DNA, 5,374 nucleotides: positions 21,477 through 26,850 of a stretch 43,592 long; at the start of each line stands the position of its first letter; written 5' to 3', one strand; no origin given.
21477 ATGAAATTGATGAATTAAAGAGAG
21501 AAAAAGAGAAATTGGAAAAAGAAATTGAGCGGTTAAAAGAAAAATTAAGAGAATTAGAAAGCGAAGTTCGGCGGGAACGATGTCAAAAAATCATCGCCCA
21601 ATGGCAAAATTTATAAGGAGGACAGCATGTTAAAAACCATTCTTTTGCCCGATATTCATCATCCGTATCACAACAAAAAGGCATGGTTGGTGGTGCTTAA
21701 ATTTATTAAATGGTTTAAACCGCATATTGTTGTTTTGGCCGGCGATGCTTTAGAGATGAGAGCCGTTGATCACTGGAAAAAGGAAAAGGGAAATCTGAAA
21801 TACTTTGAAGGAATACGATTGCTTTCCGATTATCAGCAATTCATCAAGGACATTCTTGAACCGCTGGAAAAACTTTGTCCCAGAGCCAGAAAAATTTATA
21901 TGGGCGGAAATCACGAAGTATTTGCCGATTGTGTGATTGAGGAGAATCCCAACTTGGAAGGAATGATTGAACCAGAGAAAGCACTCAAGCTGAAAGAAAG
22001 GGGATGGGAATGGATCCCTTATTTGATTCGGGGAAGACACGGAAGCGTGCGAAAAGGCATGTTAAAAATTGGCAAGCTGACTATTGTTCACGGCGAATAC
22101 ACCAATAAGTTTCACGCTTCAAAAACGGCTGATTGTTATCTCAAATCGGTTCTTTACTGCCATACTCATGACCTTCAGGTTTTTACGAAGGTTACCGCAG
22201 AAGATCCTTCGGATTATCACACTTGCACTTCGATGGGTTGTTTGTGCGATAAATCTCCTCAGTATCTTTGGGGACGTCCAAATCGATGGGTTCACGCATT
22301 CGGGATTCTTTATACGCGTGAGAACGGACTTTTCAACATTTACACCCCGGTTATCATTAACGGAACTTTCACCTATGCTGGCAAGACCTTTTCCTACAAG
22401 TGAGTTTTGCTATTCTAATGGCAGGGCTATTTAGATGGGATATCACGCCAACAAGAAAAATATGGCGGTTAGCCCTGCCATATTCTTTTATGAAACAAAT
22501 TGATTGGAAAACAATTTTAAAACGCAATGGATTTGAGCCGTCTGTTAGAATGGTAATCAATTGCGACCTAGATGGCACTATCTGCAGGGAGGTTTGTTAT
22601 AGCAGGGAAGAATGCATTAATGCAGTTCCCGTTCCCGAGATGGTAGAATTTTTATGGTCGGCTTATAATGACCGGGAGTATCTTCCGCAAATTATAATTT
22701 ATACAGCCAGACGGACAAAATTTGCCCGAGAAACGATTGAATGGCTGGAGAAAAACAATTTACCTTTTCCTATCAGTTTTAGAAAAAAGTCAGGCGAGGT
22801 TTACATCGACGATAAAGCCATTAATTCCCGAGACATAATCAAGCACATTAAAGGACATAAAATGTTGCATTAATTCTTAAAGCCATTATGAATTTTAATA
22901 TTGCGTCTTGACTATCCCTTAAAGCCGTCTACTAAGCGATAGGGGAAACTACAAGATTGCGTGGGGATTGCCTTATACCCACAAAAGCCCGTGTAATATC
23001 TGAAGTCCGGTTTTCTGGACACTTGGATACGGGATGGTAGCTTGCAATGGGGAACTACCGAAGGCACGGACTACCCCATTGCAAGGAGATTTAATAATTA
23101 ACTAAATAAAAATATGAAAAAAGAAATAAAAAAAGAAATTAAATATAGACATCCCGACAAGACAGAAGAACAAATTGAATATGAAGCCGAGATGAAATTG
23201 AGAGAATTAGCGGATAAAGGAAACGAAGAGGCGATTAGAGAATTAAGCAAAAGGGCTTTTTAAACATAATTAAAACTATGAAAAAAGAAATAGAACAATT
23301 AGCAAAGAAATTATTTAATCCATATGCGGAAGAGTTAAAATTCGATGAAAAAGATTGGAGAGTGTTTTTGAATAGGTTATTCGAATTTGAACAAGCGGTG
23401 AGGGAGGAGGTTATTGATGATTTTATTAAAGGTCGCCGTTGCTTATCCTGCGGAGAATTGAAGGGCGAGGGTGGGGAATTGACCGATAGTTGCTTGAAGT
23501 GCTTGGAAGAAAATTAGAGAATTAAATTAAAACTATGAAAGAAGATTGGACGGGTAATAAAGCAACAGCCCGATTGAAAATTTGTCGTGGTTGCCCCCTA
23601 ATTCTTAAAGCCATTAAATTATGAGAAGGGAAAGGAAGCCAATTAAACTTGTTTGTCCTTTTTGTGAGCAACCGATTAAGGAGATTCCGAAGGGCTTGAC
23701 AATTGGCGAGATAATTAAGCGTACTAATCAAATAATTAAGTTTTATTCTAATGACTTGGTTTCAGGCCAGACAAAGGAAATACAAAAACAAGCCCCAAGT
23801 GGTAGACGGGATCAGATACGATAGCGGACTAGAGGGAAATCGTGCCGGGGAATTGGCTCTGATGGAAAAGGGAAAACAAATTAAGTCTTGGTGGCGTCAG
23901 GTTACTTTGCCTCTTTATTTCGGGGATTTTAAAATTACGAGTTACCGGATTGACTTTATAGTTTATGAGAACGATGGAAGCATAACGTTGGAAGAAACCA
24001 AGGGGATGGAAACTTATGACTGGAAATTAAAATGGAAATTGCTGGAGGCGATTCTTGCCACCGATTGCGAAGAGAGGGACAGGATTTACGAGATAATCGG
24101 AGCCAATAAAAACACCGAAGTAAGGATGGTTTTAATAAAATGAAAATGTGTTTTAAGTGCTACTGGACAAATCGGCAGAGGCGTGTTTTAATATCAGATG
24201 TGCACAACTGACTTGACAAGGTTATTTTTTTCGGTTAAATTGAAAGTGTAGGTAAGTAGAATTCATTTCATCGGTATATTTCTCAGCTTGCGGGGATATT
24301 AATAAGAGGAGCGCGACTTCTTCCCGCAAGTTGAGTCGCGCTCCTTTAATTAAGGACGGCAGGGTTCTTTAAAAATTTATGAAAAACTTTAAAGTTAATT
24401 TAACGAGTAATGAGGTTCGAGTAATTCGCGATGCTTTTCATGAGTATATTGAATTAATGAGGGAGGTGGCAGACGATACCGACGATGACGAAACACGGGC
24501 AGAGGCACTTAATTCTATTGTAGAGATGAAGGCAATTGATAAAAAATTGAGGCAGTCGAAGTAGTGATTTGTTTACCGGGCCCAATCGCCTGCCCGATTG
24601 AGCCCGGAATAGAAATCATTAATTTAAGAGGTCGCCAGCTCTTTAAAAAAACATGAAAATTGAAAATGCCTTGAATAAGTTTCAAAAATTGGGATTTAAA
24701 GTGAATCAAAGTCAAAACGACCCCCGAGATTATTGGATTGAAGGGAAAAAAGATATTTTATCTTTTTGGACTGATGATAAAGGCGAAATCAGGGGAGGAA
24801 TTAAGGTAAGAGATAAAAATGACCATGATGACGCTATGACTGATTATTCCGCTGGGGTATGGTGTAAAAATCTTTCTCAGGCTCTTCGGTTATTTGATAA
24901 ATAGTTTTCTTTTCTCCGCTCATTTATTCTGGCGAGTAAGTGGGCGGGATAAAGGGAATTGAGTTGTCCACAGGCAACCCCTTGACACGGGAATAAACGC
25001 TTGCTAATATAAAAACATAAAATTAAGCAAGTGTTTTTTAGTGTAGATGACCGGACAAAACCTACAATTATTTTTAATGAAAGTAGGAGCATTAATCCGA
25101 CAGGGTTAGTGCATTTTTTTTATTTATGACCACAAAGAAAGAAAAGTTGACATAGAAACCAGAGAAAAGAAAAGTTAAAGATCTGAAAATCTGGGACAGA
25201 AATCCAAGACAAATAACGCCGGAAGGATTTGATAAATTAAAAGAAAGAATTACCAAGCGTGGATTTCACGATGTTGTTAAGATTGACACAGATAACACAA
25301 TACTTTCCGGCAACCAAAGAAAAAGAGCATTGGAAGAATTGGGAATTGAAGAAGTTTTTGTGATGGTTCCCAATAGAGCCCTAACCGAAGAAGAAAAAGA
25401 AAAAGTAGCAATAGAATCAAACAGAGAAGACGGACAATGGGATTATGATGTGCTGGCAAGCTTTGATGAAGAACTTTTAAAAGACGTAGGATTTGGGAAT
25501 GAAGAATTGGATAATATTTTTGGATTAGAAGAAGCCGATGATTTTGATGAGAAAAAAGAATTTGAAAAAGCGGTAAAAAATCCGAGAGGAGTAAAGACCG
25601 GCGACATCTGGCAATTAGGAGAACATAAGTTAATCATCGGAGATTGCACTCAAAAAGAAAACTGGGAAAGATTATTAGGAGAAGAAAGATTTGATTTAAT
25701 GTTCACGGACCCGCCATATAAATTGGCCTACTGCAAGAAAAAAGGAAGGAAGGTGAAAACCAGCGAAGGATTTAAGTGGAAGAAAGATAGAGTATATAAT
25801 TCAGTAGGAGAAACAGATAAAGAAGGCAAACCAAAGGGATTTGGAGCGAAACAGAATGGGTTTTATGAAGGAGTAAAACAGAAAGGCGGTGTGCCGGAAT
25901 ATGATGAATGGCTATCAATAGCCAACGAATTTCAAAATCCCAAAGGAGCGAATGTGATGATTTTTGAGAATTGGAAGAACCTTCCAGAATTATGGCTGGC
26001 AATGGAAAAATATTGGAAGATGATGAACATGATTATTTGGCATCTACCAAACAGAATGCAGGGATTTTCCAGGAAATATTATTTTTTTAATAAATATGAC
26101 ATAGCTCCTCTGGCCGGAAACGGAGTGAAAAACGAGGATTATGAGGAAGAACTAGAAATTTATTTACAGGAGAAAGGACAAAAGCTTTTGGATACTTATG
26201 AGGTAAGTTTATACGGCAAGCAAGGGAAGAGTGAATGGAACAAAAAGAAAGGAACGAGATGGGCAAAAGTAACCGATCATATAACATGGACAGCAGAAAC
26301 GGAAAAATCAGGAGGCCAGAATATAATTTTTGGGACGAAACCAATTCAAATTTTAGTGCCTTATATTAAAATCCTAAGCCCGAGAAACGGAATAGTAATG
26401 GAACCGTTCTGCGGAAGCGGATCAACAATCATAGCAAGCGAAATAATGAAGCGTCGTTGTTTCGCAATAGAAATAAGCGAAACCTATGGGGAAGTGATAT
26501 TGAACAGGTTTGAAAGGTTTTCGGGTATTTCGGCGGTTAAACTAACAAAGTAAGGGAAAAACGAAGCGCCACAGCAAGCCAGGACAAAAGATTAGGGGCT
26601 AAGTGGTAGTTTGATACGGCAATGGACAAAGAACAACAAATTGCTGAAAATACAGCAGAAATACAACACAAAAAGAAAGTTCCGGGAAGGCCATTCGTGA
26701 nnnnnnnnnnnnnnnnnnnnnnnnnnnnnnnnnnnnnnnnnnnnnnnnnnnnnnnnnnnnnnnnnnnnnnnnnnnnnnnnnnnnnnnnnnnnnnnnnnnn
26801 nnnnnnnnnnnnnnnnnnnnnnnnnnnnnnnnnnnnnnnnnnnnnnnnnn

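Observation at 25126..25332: In-frame TAG at codon 10 of the ParB-domain DNA methyltransferase, upstream of its conserved ParB motifs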

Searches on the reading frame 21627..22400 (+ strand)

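Call 46: search_protein_families(library=pfam, proteins=[window:21627-22400:+], max_evalue=0.001)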
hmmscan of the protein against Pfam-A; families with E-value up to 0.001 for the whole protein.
window:21627-22400:+ (258 aa): 1 family
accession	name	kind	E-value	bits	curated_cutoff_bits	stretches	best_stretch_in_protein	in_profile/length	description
PF00149.33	Metallophos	-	0.00045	21.2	21.5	1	3-157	2-116/191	Calcineurin-like phosphoesterase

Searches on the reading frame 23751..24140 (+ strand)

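Call 7: search_protein_families(library=pfam, proteins=[window:23751-24140:+], max_evalue=0.01)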
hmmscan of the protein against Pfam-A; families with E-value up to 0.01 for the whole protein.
window:23751-24140:+ (130 aa): 1 family
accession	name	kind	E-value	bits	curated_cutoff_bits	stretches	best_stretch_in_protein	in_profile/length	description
PF06356.17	DUF1064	-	5.8e-10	40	24.7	1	9-100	2-99/117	Protein of unknown function (DUF1064)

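Call 28: search_protein_families(library=phrogs, proteins=[window:23751-24140:+], max_evalue=0.00001)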
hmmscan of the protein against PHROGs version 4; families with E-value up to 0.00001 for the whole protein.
window:23751-24140:+ (130 aa): 1 family
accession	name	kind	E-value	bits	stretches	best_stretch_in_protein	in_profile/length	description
phrog_190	-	DNA, RNA and nucleotide metabolism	1.8e-20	74.5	1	5-100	172-272/338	Holliday junction resolvase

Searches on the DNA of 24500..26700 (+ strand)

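Call 9: search_dna_similar(query=window:24600-26700:+, collection=phages, mode=distant, max_rows=20)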
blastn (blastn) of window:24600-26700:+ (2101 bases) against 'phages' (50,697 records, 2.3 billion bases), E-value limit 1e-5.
No match.

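Call 47: search_rna_families(source=window, start=24500, end=25400, threshold=evalue, max_evalue=1)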
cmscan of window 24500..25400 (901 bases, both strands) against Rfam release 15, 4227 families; matches with E-value up to 1: 1.
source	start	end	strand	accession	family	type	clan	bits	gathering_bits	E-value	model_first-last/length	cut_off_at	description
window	24896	24968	+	RF04240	mir-4716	Gene; miRNA;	-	18.7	76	0.69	1-84/84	no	mir-4716 microRNA precursor family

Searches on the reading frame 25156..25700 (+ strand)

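Call 27: search_protein_families(library=pfam, proteins=[window:25156-25700:+], max_evalue=10)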
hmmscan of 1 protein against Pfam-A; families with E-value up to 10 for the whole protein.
window:25156-25700:+ (181 aa): 2 families
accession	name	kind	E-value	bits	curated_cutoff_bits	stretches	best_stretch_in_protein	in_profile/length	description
PF02195.25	ParB_N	-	0.014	15.9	26.3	1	7-86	8-90/95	ParB N-terminal domain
PF22640.1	ManC_GMP_beta-helix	-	0.13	12.6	27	1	39-70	2-31/55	MannoseP isomerase/GMP-like beta-helix domain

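Call 29: search_solved_structures(query=window:25156-25700:+, max_evalue=1, show_alignments=2)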
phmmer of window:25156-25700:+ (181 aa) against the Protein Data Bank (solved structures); distinct sequences matched with E-value up to 1: 6.
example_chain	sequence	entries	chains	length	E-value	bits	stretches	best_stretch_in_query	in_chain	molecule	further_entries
1h70_A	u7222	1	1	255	0.46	13.6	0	11-46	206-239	NG, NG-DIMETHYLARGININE DIMETHYLAMINOHYDROLASE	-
3bpb_A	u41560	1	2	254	0.47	13.6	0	11-46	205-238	dimethylarginine dimethylaminohydrolase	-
3rhy_A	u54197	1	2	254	0.49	13.5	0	11-46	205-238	N(G),N(G)-dimethylarginine dimethylaminohydrolase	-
3h4q_A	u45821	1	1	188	0.57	13.3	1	76-129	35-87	putative acetyltransferase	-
2f59_A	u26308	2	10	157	0.59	13.2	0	40-93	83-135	6,7-dimethyl-8-ribityllumazine synthase 1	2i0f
2o6h_A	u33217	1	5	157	0.6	13.2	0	40-93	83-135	6,7-dimethyl-8-ribityllumazine synthase 1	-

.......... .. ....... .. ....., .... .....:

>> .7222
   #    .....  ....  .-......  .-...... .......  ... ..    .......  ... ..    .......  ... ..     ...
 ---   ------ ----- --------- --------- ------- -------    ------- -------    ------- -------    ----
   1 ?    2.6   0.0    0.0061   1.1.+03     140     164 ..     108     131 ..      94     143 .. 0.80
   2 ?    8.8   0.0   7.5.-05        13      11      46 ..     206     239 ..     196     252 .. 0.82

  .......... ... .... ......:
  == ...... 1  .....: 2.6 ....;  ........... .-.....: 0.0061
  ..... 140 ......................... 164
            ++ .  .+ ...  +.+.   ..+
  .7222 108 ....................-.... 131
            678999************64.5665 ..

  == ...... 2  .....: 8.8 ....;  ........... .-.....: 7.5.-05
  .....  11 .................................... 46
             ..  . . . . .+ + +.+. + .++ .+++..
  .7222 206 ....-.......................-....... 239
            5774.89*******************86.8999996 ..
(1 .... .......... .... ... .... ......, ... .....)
